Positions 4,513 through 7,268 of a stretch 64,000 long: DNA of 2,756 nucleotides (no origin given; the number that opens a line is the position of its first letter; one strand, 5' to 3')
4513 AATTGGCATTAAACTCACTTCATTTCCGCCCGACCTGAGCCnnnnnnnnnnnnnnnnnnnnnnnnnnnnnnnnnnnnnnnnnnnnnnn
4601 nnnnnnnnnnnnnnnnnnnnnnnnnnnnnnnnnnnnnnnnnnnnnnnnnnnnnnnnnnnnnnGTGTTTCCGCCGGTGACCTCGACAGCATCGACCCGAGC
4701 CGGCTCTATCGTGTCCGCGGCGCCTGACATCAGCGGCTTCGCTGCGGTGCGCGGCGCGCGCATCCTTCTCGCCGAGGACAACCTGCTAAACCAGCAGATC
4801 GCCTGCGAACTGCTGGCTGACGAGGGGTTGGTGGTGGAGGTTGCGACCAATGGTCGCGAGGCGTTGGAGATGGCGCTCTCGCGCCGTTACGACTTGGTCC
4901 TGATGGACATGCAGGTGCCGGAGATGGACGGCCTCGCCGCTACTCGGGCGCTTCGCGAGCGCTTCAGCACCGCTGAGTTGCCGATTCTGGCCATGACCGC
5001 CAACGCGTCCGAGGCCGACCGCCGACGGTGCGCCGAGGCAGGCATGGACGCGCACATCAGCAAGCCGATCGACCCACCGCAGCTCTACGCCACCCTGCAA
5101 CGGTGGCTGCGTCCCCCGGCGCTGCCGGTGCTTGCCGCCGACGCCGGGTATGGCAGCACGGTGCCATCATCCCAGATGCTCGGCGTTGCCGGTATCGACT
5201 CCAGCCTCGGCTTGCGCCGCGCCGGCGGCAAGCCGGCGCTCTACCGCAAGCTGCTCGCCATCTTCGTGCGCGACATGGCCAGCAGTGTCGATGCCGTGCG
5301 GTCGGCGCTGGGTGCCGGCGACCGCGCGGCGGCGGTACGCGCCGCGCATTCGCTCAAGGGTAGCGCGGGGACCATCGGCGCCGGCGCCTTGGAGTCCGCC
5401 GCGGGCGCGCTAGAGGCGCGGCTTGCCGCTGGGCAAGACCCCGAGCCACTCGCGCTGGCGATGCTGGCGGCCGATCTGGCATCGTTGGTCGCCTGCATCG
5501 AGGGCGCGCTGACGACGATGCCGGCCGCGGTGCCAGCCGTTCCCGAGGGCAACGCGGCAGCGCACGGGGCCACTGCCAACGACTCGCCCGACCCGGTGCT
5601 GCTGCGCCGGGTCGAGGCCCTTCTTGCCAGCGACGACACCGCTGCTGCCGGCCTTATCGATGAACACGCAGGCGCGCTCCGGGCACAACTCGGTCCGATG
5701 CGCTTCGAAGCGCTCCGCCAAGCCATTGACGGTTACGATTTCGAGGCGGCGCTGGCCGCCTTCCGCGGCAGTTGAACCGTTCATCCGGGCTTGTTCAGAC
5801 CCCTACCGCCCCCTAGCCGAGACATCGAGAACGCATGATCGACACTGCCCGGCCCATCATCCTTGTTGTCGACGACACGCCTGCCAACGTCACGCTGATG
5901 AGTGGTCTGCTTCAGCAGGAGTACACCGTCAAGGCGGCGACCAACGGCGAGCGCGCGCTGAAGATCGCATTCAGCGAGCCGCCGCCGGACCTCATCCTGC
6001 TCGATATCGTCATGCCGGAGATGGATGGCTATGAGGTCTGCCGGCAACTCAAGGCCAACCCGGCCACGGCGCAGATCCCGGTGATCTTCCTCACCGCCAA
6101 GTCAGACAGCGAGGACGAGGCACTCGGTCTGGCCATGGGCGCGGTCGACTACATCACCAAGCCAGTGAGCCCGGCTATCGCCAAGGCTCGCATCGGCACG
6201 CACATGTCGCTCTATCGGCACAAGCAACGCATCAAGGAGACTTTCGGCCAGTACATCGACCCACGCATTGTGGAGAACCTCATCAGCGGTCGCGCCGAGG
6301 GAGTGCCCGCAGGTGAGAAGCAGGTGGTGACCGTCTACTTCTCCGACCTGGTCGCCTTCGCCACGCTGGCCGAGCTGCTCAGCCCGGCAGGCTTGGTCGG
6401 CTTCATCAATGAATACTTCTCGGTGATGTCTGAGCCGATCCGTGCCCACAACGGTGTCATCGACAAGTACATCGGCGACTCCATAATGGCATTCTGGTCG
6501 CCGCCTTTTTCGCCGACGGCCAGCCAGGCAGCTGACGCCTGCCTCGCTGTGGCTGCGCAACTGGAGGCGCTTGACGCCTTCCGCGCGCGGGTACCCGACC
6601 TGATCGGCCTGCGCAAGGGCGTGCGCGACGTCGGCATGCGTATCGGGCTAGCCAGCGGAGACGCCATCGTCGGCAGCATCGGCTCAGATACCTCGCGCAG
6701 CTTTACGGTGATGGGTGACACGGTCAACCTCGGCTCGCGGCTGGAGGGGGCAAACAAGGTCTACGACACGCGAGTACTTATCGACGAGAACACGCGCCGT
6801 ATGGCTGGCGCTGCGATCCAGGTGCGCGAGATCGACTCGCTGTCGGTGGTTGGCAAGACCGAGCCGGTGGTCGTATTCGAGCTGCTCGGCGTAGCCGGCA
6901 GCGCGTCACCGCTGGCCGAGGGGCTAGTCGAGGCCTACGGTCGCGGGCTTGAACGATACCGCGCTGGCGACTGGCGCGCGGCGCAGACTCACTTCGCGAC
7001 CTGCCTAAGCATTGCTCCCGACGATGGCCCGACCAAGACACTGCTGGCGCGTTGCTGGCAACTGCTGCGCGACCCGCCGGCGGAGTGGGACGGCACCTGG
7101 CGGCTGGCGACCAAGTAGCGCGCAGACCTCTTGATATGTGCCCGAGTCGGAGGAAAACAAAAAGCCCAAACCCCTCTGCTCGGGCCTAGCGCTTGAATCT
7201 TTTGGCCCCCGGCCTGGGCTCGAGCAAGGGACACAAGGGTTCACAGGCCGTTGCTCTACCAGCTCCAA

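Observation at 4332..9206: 34-bp perfect direct repeat of the tRNA-His 3' end delimits a 4.8-kb integrase-less island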

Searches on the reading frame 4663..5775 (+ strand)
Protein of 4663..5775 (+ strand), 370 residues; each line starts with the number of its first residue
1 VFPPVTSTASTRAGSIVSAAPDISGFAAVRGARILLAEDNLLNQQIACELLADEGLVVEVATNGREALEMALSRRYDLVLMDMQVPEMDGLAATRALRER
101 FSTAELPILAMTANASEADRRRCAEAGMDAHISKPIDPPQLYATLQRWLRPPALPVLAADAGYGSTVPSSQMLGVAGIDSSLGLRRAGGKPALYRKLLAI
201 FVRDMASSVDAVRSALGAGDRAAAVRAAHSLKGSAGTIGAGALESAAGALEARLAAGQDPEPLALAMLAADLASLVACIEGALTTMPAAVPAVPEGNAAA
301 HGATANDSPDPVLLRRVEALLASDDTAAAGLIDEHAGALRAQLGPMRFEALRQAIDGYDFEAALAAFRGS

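Call 8: search_protein_families(library=pfam, proteins=[window:4663-5775:+], max_evalue=0.01)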
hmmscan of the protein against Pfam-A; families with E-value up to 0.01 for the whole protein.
window:4663-5775:+ (370 aa): 2 families
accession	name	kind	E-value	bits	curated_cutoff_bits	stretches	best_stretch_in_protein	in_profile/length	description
PF00072.30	Response_reg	-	5e-27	94.7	30.2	1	34-145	1-110/111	Response regulator receiver domain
PF01627.28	Hpt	-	1.9e-13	50.9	24.6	1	197-270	2-76/84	Hpt domain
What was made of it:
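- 4711..5775 (+): 3' remnant (REC + Hpt) of the same hybrid kinase, in another reading frame. About 1.78 kb (rest of PAS, HisKA, HATPase) has been deleted between 4708 and 4745. Pfam Response_reg + Hpt (call 8).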

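Call 73: search_protein_families(library=padloc, proteins=[window:4711-5775:+], max_evalue=0.01)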
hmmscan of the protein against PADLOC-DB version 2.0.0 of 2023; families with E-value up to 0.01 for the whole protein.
window:4711-5775:+ (354 aa): 1 family
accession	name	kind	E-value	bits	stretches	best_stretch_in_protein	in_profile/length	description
PDLC00405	SduA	-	4.3e-07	27.7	1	15-77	6-68/323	DUF4263 domain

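Call 74: search_protein_families(library=ncbifam, proteins=[window:4711-5775:+], max_evalue=0.01)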
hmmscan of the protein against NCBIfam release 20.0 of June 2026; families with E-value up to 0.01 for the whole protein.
window:4711-5775:+ (354 aa): 96 families (the best 25 are shown)
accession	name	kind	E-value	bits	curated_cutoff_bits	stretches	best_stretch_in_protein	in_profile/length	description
NF008318.0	PRK11107.1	equivalog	2.9e-36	124.9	890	1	17-245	669-893/920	two-component sensor histidine kinase BarA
NF008302.0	PRK11091.1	equivalog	1.8e-33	115.7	838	1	16-233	526-738/779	aerobic respiration two-component sensor histidine kinase ArcB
NF011874.0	PRK15347.1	equivalog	6.8e-30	103.8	852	1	17-129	692-806/921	two component system sensor kinase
TIGR02956.1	TMAO_torS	equivalog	1.2e-28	99.7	676.5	2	12-134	698-821/967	TMAO reductase system sensor histidine kinase/response regulator TorS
NF045901.1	HisKinLetSLeg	equivalog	1.4e-21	76.3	1650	1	16-131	672-787/906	two-component system sensor histidine kinase LetS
NF008099.0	PRK10841.1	equivalog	2.4e-19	68.6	920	1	17-130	826-937/949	two-component system sensor histidine kinase RcsC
NF041947.1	LuxQ_Vibrio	equivalog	3.5e-19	68.2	1200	1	17-131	724-837/843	quorum-sensing autoinducer 2 sensor kinase/phosphatase LuxQ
NF038297.2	hybrid_HK_HrmK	equivalog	1.8e-18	66.5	725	1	16-129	491-604/607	hybrid histidine kinase/response regulator HrmK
NF007135.0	PRK09581.1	equivalog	2.9e-18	65.9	474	1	16-131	3-118/457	PleD family two-component system response regulator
TIGR02154.1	PhoB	equivalog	3.4e-18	65.8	296.2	1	16-134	3-121/226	phosphate regulon transcriptional regulator PhoB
TIGR01387.1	cztR_silR_copR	subfamily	8.3e-18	64.8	279.2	1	18-134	1-115/218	heavy metal response regulator transcription factor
NF041733.1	resp_reg_CseB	equivalog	1.4e-17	63.9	350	1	17-141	2-123/228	two-component system response regulator CseB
NF012023.0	PRK15479.1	equivalog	2e-16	60.2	337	1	17-134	2-117/224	transcriptional regulator TctD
NF007005.1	PRK09468.1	equivalog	6.1e-16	58.6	331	1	16-137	4-123/237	osmolarity response regulator transcription factor OmpR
NF008567.0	PRK11517.1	equivalog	7.3e-16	58.2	353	1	17-134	2-116/223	response regulator transcription factor HprR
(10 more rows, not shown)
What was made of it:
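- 4711..5775 (+): NCBIfam matches the C-terminal third of BarA/ArcB/TorS (call 74).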

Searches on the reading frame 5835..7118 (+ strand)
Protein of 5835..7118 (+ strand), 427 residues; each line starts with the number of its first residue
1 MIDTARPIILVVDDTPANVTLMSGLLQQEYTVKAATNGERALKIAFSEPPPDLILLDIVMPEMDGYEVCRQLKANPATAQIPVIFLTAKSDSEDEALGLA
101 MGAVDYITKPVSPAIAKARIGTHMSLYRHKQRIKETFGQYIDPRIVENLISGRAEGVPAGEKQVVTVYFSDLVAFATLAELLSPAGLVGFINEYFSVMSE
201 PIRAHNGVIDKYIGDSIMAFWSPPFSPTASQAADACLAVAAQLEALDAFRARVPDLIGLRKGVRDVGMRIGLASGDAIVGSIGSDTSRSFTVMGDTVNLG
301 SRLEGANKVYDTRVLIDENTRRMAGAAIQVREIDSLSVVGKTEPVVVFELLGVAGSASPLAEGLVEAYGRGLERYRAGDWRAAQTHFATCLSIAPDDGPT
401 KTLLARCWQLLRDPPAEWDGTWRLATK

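Call 8: search_protein_families(library=pfam, proteins=[window:5835-7118:+], max_evalue=0.01)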
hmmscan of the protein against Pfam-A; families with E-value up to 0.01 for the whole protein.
window:5835-7118:+ (427 aa): 4 families
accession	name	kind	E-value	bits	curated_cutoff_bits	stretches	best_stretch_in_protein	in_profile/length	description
PF00072.30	Response_reg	-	1.1e-26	93.6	30.2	1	9-114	1-104/111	Response regulator receiver domain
PF00211.25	Guanylate_cyc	-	1.5e-16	60.9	21.9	1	159-344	3-176/183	Adenylate and Guanylate cyclase catalytic domain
PF07719.23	TPR_2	-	0.0086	16.6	27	0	368-397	5-34/34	Tetratricopeptide repeat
PF23198.2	PDE8A_N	-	0.0091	16.4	29.6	0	28-96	33-101/147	PDE8A-like, N-terminal domain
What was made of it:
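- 5835..7118 (+): Intact response-regulator receiver + class III adenylate/guanylate cyclase (427 aa). Pfam (call 8).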

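Call 17: find_encoding_contigs(protein=window:5835-7118:+, flank=10000, max_places=8)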
Protein window:5835-7118:+ (427 aa): 1 contig read that carries it; 1 place shown.
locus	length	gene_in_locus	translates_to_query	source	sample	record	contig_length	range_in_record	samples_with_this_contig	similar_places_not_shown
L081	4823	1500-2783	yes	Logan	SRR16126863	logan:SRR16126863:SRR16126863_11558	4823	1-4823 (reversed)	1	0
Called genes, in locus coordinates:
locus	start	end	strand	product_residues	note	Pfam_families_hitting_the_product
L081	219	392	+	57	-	PF13188:PAS_8 (weak)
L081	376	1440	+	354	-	PF00072:Response_reg, PF01627:Hpt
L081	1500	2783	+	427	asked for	PF00072:Response_reg, PF00211:Guanylate_cyc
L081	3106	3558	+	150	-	-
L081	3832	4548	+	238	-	PF14023:Bestrophin-like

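Call 39: find_homologous_proteins(query=window:5835-7118:+, max_evalue=1e-20)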
Query window:5835-7118:+ (427 aa): 7940 proteins with E <= 1e-20 among 8000 candidates; the best 120 are listed.
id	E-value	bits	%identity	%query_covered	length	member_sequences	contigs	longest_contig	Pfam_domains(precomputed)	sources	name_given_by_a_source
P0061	6.7e-280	946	100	100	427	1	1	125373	PF00211.26,PF00072.31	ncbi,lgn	-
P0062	2.2e-246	835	88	100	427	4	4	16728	PF00211.26,PF00072.31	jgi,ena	jgi:adenylate cyclase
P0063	1.4e-244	829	87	100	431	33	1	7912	PF00211.26,PF00072.31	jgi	-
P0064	4.4e-239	811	86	100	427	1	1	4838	PF00211.26,PF00072.31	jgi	-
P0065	1.0e-236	804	84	100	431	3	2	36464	PF00211.26,PF00072.31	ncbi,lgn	-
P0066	5.1e-236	801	85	100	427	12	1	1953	PF00211.26,PF00072.31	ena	-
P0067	1.7e-235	800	85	100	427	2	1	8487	PF00211.26,PF00072.31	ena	-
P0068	2.9e-234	796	84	100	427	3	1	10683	PF00211.26,PF00072.31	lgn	-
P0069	2.7e-202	690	84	86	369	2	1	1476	PF00211.26,PF00072.31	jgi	jgi:adenylate cyclase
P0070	1.4e-174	599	85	73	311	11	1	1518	PF00211.26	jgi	jgi:adenylate cyclase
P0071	8.2e-120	419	63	70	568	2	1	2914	PF00672.31,PF00211.26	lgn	-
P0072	2.9e-119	417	62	70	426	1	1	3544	PF00672.31,PF00211.26,PF07719.24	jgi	jgi:adenylate cyclase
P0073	5.6e-119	416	62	70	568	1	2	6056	PF00672.31,PF00211.26,PF07719.24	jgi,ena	-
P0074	8.3e-119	415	64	70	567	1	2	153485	PF00672.31,PF00211.26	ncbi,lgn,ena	-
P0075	1.3e-118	415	63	70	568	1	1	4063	PF00672.31,PF00211.26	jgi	-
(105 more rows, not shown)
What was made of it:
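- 5835..7118 (+): Full-length orthologues at 84-88% aa identity (call 39).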

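Call 40: find_encoding_contigs(protein=P0065, flank=10000, max_places=3)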
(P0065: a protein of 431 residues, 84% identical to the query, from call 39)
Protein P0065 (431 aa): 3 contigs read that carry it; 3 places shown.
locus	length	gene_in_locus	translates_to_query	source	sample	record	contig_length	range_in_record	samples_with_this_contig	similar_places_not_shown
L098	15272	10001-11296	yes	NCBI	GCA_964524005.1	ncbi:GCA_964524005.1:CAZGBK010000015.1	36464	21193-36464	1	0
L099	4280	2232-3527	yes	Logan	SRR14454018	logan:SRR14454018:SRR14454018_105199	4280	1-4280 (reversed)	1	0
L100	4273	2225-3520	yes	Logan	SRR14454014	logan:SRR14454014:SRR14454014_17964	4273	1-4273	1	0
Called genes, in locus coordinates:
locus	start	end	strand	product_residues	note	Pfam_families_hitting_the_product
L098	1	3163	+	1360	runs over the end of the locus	PF22494:choice_anch_I, PF02872:5_nucleotid_C, PF00353:HemolysinCabind (weak)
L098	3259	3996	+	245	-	PF06167:Peptidase_M90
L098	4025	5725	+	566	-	PF01368:DHH, PF02272:DHHA1, PF17768:RecJ_OB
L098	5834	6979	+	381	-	PF22020:RlmL_1st, PF02926:THUMP, PF01170:UPF0020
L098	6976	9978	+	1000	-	PF08448:PAS_4 (faint), PF13426:PAS_9 (faint), PF08447:PAS_3, PF00512:HisKA, PF02518:HATPase_c, PF00072:Response_reg, PF01627:Hpt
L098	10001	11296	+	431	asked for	PF00072:Response_reg, PF00211:Guanylate_cyc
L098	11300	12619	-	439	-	PF03447:NAD_binding_3, PF00742:Homoserine_dh, PF01842:ACT, PF22629:ACT_AHAS_ss (weak)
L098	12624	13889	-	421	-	PF00155:Aminotran_1_2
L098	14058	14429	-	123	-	PF04430:DUF498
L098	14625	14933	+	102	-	PF00166:Cpn10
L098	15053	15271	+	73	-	?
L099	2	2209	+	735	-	?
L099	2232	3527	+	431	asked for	PF00072:Response_reg, PF00211:Guanylate_cyc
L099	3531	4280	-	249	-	?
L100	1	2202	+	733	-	?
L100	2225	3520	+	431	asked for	PF00072:Response_reg, PF00211:Guanylate_cyc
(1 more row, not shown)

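Call 41: find_encoding_contigs(protein=P0062, flank=10000, max_places=4)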
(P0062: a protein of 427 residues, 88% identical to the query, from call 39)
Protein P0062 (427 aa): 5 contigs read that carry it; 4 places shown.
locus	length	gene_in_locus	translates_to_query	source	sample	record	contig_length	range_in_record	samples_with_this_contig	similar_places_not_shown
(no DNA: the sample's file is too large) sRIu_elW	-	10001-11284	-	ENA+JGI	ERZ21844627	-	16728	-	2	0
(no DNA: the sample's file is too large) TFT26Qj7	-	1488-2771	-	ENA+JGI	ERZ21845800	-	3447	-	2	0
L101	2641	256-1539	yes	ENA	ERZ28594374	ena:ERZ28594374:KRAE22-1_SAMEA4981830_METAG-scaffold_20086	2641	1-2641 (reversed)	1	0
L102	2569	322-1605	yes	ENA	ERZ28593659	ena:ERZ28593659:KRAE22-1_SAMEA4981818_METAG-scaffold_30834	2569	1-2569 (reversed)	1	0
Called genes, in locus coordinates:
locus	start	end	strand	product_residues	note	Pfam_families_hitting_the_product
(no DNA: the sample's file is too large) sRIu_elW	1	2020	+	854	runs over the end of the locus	PF01624:MutS_I, PF05188:MutS_II, PF05192:MutS_III, PF05190:MutS_IV, PF00488:MutS_V, PF27441:MutS_C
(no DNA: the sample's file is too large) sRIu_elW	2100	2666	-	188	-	PF05908:Gamma_PGA_hydro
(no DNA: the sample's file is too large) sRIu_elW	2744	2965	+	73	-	-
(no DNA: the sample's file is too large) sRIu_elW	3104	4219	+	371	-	PF00353:HemolysinCabind (weak)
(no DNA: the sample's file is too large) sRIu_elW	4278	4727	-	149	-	PF00254:FKBP_C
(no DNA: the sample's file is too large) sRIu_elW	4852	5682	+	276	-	PF07264:EI24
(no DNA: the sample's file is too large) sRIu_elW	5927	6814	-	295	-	PF01430:HSP33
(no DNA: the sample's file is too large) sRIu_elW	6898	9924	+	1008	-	PF08447:PAS_3, PF00512:HisKA, PF02518:HATPase_c, PF00072:Response_reg, PF01627:Hpt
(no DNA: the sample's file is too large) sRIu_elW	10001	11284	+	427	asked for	PF00072:Response_reg, PF00211:Guanylate_cyc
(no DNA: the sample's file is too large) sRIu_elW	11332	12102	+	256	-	PF06167:Peptidase_M90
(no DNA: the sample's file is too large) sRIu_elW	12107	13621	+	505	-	?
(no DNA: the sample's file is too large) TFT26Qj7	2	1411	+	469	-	?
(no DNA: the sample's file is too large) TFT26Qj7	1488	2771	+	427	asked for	PF00072:Response_reg, PF00211:Guanylate_cyc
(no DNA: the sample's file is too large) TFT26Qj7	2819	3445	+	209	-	?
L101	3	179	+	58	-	?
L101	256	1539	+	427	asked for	PF00072:Response_reg, PF00211:Guanylate_cyc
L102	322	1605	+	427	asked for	PF00072:Response_reg, PF00211:Guanylate_cyc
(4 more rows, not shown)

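Call 42: find_encoding_contigs(protein=P0068, flank=10000, max_places=3)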
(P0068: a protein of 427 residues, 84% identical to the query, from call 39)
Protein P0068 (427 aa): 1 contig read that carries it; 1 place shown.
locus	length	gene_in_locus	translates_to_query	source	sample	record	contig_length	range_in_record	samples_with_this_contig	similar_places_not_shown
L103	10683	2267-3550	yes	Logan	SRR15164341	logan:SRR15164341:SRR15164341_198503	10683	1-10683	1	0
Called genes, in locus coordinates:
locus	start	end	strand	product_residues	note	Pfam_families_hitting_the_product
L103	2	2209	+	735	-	?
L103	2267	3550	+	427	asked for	PF00072:Response_reg, PF00211:Guanylate_cyc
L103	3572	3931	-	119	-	-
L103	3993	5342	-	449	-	PF03447:NAD_binding_3, PF00742:Homoserine_dh, PF22629:ACT_AHAS_ss (faint), PF01842:ACT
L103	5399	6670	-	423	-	PF00155:Aminotran_1_2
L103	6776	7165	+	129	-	PF04430:DUF498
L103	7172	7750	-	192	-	PF05751:FixH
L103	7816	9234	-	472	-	PF12801:Fer4_5, PF12838:Fer4_7 (faint), PF13187:Fer4_9 (faint), PF13237:Fer4_10 (faint), PF13534:Fer4_17 (faint), PF13183:Fer4_8 (faint), PF13746:Fer4_18, PF11614:FixG_C, +1 more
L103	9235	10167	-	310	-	PF14715:FixP_N, PF13442:Cytochrome_CBB3, PF00034:Cytochrom_C (weak), PF13442:Cytochrome_CBB3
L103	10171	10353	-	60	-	PF05545:FixQ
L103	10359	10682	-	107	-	?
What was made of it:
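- On Pycsar anti-phage system: Orthologues pair with a hybrid kinase in core contexts (calls 40-42)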

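Call 73: search_protein_families(library=padloc, proteins=[window:5835-7118:+], max_evalue=0.01)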
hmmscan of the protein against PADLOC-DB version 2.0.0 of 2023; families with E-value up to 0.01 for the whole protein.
window:5835-7118:+ (427 aa): 7 families
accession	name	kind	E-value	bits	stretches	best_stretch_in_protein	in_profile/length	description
PDLC00734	PycC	-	7.1e-27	92.5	1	155-305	181-322/374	Pycsar cyclase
PDLC02367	PycC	-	1.5e-08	32.3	1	165-313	44-183/226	-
PDLC00764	PycC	-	1.9e-06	25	1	159-276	89-204/449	Pycsar cyclase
PDLC02370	PycC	-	8.1e-06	23.4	1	161-304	78-220/340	-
PDLC00766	PycC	-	0.00086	16.8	1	165-242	44-119/232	Pycsar cyclase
PDLC00765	PycC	-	0.0016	15.6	1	207-313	305-403/477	Pycsar cyclase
PDLC00405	SduA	-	0.0027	15.3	1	4-66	4-66/323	DUF4263 domain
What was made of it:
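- Tried and rejected: Pycsar reading of the cyclase: rejected (calls 73, 40-42).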

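Call 74: search_protein_families(library=ncbifam, proteins=[window:5835-7118:+], max_evalue=0.01)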
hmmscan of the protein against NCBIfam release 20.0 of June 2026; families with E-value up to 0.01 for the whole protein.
window:5835-7118:+ (427 aa): 97 families (the best 25 are shown)
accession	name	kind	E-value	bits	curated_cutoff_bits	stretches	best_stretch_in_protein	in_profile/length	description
NF007135.0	PRK09581.1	equivalog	7.6e-37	127.2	474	1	9-135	5-128/457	PleD family two-component system response regulator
TIGR02154.1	PhoB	equivalog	2.2e-28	99.1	296.2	1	8-127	4-123/226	phosphate regulon transcriptional regulator PhoB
NF045944.1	ResRegRpaBCyano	equivalog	6.3e-28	97.7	330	1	10-130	1-118/229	response regulator transcription factor RpaB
NF040689.1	MtrAB_MtrA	equivalog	2.3e-26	92.5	300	1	9-128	1-117/219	MtrAB system response regulator MtrA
NF008296.0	PRK11083.1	equivalog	4.6e-26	91.6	273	1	7-129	4-123/228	two-component system response regulator CreB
NF053854.1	RespRegPhoBBctds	equivalog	1.7e-24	86.4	270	1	9-126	1-117/225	two-component system response regulator PhoB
NF040534.1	resp_reg_YycF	equivalog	1.1e-23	83.7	340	1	9-135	3-124/231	response regulator YycF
NF007982.1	PRK10710.1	equivalog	1.6e-21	76.9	380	1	5-134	6-132/235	envelope stress response regulator BaeR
NF033117.2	vanR_ACDEGLN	exception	4e-21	75.6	350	1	9-133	1-122/226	VanR-ABDEGLN family response regulator transcription factor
NF007005.1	PRK09468.1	equivalog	6.6e-21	74.8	331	1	9-124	6-119/237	osmolarity response regulator transcription factor OmpR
NF041733.1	resp_reg_CseB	equivalog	8.8e-21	74.3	350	1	8-128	3-119/228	two-component system response regulator CseB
NF033120.0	vanR_FM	exception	9.4e-21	74.5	460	1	9-127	6-121/231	vancomycin resistance response regulator transcription factor, VanR-F/VanR-M family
NF008318.0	PRK11107.1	equivalog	2.7e-20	72.1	890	1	9-130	670-791/920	two-component sensor histidine kinase BarA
TIGR01387.1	cztR_silR_copR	subfamily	1.7e-19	70.3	279.2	1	9-131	1-121/218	heavy metal response regulator transcription factor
NF041880.1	EPS_EpsF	equivalog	3.6e-19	68.6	900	1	12-135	1-125/492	response regulator EpsF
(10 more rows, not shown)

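Call 76: list_cluster_members(proteins=[P0061, P0186, P0065])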
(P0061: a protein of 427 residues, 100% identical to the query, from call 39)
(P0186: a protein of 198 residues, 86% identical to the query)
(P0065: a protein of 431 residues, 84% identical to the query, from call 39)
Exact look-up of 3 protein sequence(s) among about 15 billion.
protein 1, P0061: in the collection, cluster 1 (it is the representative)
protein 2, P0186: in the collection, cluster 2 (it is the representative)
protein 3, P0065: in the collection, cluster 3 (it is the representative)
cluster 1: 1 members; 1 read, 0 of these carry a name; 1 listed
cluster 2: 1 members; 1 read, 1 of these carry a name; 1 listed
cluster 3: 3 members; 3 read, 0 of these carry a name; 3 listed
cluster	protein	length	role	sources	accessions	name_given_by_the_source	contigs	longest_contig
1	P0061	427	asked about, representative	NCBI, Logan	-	-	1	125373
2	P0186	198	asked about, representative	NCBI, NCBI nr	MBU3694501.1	MAG: prepilin peptidase [Rhodocyclaceae bacterium] | prepilin peptidase [Rhodocyclaceae bacterium]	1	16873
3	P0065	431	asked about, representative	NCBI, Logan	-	-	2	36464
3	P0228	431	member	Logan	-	-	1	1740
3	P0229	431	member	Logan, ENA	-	-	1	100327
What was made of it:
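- Tried and rejected: Source organism name: the exact proteins carry no name in the cluster records (call 76).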
